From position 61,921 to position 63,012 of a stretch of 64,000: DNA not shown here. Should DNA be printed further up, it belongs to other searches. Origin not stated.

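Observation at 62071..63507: Candidate new defence system: HEPN-CBS fusion in an operon with an AbiGi/ART-fold protein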

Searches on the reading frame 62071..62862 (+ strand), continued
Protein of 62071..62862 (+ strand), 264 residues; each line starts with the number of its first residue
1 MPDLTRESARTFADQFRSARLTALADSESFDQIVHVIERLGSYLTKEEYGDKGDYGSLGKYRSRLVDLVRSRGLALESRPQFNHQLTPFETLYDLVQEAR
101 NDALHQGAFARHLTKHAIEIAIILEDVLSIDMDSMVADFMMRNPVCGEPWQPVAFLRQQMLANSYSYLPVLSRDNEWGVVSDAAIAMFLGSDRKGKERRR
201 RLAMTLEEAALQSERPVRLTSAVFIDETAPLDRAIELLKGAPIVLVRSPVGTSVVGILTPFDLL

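Call 75: find_encoding_contigs(protein=P0007, flank=4000, max_places=2)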
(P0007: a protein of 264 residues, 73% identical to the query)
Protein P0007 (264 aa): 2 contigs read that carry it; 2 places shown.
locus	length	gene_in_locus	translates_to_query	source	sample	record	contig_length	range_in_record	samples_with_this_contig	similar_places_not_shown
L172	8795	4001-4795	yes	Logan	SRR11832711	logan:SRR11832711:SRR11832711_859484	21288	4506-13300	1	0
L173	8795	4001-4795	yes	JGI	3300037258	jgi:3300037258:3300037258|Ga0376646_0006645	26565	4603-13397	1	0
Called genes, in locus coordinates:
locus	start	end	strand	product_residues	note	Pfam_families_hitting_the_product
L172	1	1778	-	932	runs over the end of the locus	PF20464:MmeI_N, PF20465:MmeI_hel, PF02384:N6_Mtase (faint), PF20473:MmeI_Mtase, PF20466:MmeI_TRD, PF20467:MmeI_C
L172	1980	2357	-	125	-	-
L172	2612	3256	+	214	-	-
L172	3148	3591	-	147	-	-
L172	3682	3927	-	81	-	PF27389:AZC_3924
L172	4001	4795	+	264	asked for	-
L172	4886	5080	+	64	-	-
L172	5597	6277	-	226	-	PF09250:Prim-Pol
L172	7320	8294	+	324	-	-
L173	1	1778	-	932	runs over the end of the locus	PF20464:MmeI_N, PF20465:MmeI_hel, PF02384:N6_Mtase (faint), PF20473:MmeI_Mtase, PF20466:MmeI_TRD, PF20467:MmeI_C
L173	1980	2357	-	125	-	-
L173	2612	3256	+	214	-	-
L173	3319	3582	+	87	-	-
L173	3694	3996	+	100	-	-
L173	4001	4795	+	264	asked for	-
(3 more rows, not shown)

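Call 76: find_encoding_contigs(protein=P0009, flank=4000, max_places=2)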
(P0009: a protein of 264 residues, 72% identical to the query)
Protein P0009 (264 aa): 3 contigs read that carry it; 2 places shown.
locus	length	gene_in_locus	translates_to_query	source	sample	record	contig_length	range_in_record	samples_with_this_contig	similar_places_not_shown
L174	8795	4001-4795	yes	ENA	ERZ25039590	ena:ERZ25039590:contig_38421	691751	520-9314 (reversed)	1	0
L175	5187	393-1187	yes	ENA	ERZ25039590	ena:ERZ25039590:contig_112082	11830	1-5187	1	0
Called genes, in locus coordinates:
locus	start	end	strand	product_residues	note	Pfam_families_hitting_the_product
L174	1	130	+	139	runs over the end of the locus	-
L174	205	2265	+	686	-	PF07676:PD40 (faint), PF26550:Tricorn_2nd (weak), PF25174:Beta-prop_THOC3 (faint), PF26549:Tricorn_N, PF00930:DPPIV_N (faint), PF26549:Tricorn_N, PF01738:DLH, PF00326:Peptidase_S9, +3 more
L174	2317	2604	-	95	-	-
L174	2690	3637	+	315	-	PF16881:LIAS_N, PF04055:Radical_SAM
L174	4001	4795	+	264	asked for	PF00571:CBS (faint)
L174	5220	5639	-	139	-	-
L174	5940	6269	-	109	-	-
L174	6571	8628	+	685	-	PF00271:Helicase_C, PF13020:NOV_C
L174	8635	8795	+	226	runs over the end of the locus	?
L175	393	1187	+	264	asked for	PF00571:CBS (faint)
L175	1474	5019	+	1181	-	PF00176:SNF2-rel_dom, PF00270:DEAD, PF04851:ResIII, PF00271:Helicase_C, PF13020:NOV_C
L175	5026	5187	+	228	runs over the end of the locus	PF06634:DUF1156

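Call 86: search_protein_families(library=pfam, proteins=[L161:5814-6293:-], max_evalue=0.01)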
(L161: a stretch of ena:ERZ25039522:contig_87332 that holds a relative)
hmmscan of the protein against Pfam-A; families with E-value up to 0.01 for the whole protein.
L161:5814-6293:- (159 aa): 1 family
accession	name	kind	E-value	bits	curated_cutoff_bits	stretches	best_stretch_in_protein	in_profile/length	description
PF22522.2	DUF6998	-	0.0064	16.9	27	1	35-74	27-66/136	Family of unknown function (DUF6998)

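Call 91: search_protein_families(library=phrogs, proteins=[window:62071-62862:+], max_evalue=0.1)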
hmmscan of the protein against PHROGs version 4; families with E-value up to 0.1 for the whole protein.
window:62071-62862:+ (264 aa): 0 families

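Call 96: search_protein_families(library=pfam, alignment_id=A8, max_evalue=0.0001)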
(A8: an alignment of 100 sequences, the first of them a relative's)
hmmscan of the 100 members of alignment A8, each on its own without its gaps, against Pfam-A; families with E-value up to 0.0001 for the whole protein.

A. member 1, L081:1248-1730:- (161 aa): 0 families

B. families by the number of members that match (of 100 scanned): 89 families (the first 25 are shown)
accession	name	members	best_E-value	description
PF08238.18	Sel1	10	1.8e-108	Sel1 repeat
PF00069.31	Pkinase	4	7.4e-51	Protein kinase domain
PF07714.23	PK_Tyr_Ser-Thr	4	4.4e-40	Protein tyrosine and serine/threonine kinase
PF01850.27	PIN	3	7.8e-22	PIN domain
PF01436.27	NHL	2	6.1e-65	NHL repeat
PF00817.25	IMS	2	4.7e-55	impB/mucB/samB family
PF03764.24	EFG_IV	2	2e-45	Elongation factor G, domain IV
PF06739.17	SBBP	2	3.8e-34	Beta-propeller repeat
PF03235.19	GmrSD_N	2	3e-32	GmrSD restriction endonuclease, N-terminal domain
PF00679.30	EFG_C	2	1.2e-31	Elongation factor G C-terminus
PF24681.1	Kelch_KLHDC2_KLHL20_DRC7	2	7.8e-28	KLHDC2/KLHL20/DRC7 Kelch-repeats domain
PF13604.12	AAA_30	2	1.4e-26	AAA domain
PF13418.12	Kelch_4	2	1.2e-23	Galactose oxidase, central domain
PF13415.12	Kelch_3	2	4.6e-22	Galactose oxidase, central domain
PF24981.1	Beta-prop_ATRN-LZTR1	2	2e-15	Attractin/LZTR1 beta-propeller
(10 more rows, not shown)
